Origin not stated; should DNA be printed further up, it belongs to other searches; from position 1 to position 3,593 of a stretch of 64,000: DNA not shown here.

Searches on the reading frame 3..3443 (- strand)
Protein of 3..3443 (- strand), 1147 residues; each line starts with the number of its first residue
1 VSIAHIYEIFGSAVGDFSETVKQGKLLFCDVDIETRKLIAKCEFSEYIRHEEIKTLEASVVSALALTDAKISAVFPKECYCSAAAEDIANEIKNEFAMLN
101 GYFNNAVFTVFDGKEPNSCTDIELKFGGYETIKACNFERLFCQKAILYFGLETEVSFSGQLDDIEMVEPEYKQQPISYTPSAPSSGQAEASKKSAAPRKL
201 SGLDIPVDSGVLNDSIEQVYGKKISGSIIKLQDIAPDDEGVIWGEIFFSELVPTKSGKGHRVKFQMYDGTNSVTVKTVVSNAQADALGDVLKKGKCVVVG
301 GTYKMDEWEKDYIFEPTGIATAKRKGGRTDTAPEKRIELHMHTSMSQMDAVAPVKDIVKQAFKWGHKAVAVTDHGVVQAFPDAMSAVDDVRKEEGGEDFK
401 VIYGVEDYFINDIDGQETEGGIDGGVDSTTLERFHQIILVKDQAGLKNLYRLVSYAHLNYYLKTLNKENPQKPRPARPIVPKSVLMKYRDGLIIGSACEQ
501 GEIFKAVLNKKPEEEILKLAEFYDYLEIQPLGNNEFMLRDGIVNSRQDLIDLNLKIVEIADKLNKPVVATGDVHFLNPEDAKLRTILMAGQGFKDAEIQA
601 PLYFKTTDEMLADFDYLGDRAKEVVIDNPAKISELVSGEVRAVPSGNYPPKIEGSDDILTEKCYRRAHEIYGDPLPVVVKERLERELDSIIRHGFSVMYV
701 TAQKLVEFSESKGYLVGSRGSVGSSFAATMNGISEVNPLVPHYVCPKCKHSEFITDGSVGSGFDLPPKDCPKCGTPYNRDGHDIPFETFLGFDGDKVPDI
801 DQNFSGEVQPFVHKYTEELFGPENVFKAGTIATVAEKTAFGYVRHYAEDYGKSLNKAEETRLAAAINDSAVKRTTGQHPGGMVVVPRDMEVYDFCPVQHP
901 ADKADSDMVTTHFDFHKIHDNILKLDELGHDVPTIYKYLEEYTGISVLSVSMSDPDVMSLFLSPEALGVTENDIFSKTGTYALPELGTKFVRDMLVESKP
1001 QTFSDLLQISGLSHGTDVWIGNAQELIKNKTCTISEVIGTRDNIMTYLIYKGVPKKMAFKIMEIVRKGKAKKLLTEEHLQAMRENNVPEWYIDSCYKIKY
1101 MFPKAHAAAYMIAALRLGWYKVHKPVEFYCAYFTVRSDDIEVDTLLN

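Call 49: search_protein_families(library=pfam, proteins=[window:3-3443:-], max_evalue=0.0001)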
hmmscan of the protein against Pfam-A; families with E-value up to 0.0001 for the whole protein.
window:3-3443:- (1147 aa): 3 families
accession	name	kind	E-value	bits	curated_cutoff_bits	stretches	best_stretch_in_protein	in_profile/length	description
PF07733.18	DNA_pol3_alpha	-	3.6e-53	181.3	23.9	2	658-848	2-159/260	Bacterial DNA polymerase III alpha NTPase domain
PF02811.25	PHP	-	9.5e-29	101.3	26.4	1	338-523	1-152/164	PHP domain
PF17657.6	DNA_pol3_finger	-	9.8e-22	77.5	22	1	943-1078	18-155/166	Bacterial DNA polymerase III alpha subunit finger domain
